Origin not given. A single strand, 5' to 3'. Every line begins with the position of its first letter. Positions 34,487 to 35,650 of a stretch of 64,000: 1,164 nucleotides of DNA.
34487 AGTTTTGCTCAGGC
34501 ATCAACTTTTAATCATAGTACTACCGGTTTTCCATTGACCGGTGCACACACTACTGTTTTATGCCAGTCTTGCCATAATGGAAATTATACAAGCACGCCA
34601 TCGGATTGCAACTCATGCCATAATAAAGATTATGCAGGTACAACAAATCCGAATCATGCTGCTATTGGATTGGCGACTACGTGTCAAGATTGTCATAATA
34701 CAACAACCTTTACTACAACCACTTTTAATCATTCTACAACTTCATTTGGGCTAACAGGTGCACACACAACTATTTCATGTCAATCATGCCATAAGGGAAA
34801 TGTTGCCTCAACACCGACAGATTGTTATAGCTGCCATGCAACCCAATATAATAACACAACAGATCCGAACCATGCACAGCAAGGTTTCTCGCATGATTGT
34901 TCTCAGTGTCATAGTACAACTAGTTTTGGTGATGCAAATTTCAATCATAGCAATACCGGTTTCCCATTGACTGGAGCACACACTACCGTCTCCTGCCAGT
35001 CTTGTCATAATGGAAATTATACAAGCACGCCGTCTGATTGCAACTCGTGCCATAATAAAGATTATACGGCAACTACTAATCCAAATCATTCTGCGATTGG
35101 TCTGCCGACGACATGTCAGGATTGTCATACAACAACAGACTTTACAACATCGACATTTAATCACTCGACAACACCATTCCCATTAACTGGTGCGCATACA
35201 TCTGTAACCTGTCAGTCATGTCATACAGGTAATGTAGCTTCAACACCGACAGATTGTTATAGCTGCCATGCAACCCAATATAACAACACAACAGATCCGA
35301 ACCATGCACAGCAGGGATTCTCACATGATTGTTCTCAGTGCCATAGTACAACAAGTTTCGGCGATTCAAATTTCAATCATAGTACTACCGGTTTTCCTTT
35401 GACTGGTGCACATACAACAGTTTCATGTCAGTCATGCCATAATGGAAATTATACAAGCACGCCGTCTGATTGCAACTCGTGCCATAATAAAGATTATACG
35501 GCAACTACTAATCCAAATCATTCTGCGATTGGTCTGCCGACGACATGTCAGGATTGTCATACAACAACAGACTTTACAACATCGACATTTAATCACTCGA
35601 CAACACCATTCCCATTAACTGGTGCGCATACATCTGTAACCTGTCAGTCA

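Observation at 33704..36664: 986-aa cytochrome with 39 CXXCH (plus one CX3CH) organised as about 13 concatenated c7-type triheme modules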

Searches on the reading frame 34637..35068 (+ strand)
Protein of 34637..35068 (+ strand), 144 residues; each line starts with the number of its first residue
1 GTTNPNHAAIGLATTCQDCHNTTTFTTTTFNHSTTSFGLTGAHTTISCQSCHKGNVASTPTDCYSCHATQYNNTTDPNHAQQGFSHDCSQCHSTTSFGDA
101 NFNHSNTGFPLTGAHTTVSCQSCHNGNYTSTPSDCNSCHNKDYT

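Call 67: predict_structure(alignment_id=A4)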
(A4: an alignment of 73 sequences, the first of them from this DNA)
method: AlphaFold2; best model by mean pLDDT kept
length: 144 residues; sequences in the alignment: 73
mean_pLDDT: 86.7   pTM: 0.70
mean pLDDT of the five models: 86.7, 85.8, 72.1, 62.5, 56.2
residues with pLDDT >= 90: 38; 70-90: 105; 50-70: 1; < 50: 0
segments of 3 or more residues with pLDDT < 50: none
pLDDT, mean of each block of 10 residues (from residue 1): 89 90 85 89 89 87 93 88 86 82 83 86 75 89 94
secondary structure, 60 per line:
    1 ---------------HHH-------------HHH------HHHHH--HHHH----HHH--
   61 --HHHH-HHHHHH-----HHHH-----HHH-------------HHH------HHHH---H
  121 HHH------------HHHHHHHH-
elements in order: H41-45 H48-51 H63-66 H68-73 H79-82 H113-116 H120-123 H136-143

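Call 71: fold_search(model_id=the predicted structure, library=pdb)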
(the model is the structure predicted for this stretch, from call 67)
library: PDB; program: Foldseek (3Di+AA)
matches with E <= 10: 0; with E <= 0.001: 0
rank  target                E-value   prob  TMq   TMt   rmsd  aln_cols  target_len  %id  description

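Call 73: search_solved_structures(query=A4, max_evalue=1, show_alignments=5)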
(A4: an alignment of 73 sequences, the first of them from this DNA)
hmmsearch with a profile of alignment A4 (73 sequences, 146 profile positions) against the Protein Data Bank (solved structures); distinct sequences matched with E-value up to 1: 32.
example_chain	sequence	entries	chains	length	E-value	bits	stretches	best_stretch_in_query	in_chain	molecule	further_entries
1z1n_X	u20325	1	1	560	2.1e-08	37.8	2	44-99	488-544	sixteen heme cytochrome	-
3ov0_A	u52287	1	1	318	4e-07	33.6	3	14-142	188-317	Cytochrome c family protein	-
3ucp_A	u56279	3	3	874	1.7e-06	31.6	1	5-129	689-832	UndA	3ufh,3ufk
3oue_A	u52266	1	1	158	0.00046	23.7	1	13-142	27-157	Cytochrome c family protein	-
19hc_A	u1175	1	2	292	0.0014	22.1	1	45-96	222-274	PROTEIN (NINE-HAEM CYTOCHROME C)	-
9m8m_C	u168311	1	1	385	0.002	21.7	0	87-143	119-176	Photosynthetic reaction center cytochrome c subunit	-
1duw_A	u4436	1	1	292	0.0023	21.4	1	45-95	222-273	NONAHEME CYTOCHROME C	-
3ouq_A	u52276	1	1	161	0.0031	21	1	10-142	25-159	Cytochrome c family protein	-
1ofw_A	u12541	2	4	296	0.0033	20.9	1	45-95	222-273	NINE-HEME CYTOCHROME C | NINE HEME CYTOCHROME C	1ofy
5yq7_C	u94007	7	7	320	0.0051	20.3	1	7-69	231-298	Cytochrome subunit of photosynthetic reaction center | MULTIHEME_CYTC DOMAIN-CONTAINING PROTEIN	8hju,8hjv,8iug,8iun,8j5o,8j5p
6qvm_A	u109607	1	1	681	0.0052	20.3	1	13-133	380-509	Multiheme cytochrome cf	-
8z82_C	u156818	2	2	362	0.0062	20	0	48-142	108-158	Photosynthetic reaction center cytochrome c subunit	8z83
7o0u_C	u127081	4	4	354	0.0083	19.6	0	15-69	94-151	MULTIHEME_CYTC domain-containing protein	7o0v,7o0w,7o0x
5ze8_A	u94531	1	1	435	0.011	19.2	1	13-100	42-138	cytochrome c552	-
2ozy_A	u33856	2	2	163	0.016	18.7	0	77-142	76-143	Cytochrome c-type protein nrfB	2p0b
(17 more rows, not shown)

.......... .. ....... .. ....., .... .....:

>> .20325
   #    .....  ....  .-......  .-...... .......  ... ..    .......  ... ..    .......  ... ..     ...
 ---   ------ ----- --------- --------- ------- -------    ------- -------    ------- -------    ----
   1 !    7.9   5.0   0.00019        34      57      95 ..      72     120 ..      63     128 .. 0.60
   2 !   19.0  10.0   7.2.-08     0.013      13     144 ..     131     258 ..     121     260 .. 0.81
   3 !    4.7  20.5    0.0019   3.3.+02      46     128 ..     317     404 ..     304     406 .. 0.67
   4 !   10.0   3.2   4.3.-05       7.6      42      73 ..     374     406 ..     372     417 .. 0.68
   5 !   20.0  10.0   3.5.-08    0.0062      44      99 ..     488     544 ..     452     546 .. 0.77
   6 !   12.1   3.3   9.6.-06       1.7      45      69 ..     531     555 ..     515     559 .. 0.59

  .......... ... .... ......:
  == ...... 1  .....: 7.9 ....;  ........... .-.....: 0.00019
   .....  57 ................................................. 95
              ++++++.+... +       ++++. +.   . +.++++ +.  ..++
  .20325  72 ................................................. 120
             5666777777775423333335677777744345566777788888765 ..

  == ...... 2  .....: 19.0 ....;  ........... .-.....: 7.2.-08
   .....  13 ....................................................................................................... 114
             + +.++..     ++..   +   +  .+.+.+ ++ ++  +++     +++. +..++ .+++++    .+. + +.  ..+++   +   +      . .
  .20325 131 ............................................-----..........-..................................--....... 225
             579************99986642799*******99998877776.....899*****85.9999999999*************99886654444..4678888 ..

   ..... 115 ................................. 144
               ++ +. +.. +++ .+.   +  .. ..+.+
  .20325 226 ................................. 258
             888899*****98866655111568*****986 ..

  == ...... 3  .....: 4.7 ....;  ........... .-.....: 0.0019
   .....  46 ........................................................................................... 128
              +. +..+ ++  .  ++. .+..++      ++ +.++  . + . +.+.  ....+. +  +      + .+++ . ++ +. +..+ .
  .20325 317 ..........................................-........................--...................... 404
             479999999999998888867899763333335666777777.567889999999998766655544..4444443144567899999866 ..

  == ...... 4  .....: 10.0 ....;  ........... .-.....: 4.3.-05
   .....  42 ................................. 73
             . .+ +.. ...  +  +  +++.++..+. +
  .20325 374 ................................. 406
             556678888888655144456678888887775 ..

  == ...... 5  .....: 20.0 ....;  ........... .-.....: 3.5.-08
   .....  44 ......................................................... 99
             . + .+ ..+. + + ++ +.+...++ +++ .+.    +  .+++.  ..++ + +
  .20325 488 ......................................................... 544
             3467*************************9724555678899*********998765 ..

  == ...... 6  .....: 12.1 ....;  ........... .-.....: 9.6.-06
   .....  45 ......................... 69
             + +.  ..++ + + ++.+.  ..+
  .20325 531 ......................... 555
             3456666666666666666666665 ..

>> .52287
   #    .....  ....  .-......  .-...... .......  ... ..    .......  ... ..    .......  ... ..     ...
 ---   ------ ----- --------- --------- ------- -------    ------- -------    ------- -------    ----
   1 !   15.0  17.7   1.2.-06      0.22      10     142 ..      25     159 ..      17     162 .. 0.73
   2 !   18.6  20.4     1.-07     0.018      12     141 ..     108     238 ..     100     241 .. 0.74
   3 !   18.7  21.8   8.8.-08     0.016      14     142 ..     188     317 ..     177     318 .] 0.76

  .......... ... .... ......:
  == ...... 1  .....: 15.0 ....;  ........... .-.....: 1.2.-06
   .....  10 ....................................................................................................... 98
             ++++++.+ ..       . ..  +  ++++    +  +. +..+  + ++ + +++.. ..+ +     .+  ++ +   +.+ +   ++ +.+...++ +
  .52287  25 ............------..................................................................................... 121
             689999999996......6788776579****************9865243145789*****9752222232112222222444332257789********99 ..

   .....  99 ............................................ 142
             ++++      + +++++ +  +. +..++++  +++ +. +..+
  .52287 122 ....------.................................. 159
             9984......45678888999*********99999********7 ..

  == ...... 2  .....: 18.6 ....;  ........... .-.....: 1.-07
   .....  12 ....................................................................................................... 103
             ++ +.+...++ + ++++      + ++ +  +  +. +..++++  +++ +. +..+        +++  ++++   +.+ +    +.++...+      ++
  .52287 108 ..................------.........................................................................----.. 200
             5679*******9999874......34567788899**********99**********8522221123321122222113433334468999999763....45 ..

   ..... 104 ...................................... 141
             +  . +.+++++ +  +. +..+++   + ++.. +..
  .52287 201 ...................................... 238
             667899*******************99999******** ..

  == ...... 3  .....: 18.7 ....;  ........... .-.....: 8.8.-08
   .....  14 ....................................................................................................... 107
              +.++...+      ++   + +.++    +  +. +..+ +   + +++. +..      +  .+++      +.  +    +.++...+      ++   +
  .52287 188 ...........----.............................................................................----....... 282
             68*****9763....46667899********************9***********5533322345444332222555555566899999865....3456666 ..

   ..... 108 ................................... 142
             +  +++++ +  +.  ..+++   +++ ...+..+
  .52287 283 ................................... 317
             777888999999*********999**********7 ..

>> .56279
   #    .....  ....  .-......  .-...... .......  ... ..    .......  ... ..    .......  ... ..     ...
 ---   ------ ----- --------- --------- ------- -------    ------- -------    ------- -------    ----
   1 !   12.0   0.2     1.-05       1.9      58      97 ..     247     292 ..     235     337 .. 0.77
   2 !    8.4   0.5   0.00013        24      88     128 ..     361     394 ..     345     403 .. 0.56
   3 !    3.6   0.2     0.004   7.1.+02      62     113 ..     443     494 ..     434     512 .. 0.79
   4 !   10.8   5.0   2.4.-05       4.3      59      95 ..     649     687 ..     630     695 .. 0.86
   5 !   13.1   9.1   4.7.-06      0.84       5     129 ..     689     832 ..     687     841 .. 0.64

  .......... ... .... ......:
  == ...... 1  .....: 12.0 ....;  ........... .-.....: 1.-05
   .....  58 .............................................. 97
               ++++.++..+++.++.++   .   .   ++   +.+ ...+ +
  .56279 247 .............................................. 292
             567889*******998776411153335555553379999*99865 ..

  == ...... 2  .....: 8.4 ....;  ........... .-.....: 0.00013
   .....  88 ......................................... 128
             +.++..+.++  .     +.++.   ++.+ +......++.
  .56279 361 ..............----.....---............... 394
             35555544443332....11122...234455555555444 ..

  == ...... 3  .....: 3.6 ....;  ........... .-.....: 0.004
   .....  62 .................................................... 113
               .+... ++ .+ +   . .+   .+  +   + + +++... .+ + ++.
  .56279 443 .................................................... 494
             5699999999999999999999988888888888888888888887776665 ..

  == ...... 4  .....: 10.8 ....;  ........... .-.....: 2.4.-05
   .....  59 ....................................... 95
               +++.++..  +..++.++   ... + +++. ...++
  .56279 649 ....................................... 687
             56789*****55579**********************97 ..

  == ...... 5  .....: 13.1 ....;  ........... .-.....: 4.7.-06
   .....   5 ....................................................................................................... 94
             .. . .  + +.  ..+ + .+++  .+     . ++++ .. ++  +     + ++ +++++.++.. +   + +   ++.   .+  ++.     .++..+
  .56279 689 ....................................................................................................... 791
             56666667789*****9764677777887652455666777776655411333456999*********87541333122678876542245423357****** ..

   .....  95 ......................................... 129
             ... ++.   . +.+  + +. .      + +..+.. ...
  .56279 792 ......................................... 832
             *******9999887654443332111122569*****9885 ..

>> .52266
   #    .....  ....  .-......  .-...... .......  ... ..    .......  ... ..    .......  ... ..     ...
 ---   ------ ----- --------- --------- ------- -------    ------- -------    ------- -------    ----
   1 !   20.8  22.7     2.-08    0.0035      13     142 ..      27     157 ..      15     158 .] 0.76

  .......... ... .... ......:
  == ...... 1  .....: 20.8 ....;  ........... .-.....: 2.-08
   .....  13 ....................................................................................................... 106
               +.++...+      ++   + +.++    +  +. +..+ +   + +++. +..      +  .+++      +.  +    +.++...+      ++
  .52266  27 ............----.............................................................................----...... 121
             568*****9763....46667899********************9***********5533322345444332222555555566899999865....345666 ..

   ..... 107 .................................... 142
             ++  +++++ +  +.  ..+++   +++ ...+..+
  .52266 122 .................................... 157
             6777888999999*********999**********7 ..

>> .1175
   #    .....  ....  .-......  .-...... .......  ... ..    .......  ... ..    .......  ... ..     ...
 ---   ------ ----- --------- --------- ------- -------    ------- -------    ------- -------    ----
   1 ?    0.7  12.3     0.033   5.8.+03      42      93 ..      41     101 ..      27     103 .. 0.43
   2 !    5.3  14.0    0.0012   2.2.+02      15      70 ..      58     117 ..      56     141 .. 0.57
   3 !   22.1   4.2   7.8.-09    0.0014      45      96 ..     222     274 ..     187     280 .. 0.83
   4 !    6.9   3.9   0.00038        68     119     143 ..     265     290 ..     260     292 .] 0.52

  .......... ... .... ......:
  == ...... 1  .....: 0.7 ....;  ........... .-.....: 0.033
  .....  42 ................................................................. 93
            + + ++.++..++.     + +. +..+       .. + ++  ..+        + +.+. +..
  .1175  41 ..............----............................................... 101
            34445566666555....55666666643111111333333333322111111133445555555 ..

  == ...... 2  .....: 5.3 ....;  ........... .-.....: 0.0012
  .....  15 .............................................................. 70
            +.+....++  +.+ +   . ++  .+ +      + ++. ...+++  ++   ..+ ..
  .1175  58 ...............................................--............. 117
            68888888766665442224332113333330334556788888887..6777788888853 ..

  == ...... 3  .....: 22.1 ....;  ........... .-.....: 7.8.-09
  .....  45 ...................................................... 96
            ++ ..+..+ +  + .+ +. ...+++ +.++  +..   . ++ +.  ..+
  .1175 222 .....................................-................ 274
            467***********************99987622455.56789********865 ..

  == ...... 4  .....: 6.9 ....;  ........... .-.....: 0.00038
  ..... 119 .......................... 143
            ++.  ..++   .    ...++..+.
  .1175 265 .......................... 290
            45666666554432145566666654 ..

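Call 84: search_protein_representatives(alignment_id=A4)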
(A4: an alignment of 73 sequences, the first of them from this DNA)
Query: 73 sequences, 146 profile positions. Proteins with E-value up to 0.001 (for the whole library): 6630; up to 1e-10: 4364; up to 1e-30: 1907. The best 150 are listed.
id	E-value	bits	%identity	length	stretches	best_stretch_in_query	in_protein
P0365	0.0e+00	2660.7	-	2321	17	2-145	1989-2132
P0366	0.0e+00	2546.5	-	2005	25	2-146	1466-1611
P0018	0.0e+00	2539.4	-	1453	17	2-146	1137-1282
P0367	0.0e+00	2139.0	-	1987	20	2-146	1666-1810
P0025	0.0e+00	1836.8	-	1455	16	2-146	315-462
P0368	0.0e+00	1694.4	-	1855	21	10-143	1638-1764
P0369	0.0e+00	1642.9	-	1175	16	4-144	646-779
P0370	0.0e+00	1598.1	-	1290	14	2-145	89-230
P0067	0.0e+00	1423.7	-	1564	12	5-146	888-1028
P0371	0.0e+00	1373.1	-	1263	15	2-146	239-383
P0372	0.0e+00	1366.4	-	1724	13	2-146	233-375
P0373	0.0e+00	1309.2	-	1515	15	2-145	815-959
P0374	0.0e+00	1302.9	-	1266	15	11-143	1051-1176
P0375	0.0e+00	1283.8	-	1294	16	2-146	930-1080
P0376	0.0e+00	1278.6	-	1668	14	2-146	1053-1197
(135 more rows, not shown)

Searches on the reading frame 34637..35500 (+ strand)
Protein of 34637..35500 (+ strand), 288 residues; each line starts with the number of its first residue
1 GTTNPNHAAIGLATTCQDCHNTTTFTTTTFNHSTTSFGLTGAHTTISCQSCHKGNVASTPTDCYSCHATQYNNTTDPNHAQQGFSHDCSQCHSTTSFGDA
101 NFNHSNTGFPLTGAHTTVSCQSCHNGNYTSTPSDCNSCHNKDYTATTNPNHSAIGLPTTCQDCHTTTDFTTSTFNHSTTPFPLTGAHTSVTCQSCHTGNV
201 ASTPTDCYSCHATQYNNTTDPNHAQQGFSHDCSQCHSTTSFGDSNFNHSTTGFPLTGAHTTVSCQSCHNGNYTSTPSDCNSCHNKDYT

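Call 45: predict_structure(alignment_id=A2)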
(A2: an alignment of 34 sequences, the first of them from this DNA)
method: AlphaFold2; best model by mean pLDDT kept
length: 288 residues; sequences in the alignment: 34
mean_pLDDT: 57.8   pTM: 0.28
mean pLDDT of the five models: 57.8, 53.4, 49.0, 48.1, 46.2
residues with pLDDT >= 90: 0; 70-90: 62; 50-70: 143; < 50: 83
segments of 3 or more residues with pLDDT < 50: 42-44, 108-118, 174-176, 178-203, 237-249, 251-262, 284-288
pLDDT, mean of each block of 10 residues (from residue 1): 61 68 62 56 52 54 75 78 76 64 52 44 53 65 70 69 59 49 36 41 55 75 70 52 44 40 52 54 49
secondary structure, 60 per line:
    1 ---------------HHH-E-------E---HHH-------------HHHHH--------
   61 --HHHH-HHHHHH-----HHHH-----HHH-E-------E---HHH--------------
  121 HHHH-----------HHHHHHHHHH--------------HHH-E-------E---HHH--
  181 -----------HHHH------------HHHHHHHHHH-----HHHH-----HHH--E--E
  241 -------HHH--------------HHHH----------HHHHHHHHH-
elements in order: H48-52 H63-66 H68-73 H79-82 H121-124 H136-145 H192-195 H208-217 H223-226 H265-268 H279-287

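Call 49: fold_search(model_id=the predicted structure, library=pdb)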
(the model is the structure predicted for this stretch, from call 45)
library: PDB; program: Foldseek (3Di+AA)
matches with E <= 10: 0; with E <= 0.001: 0
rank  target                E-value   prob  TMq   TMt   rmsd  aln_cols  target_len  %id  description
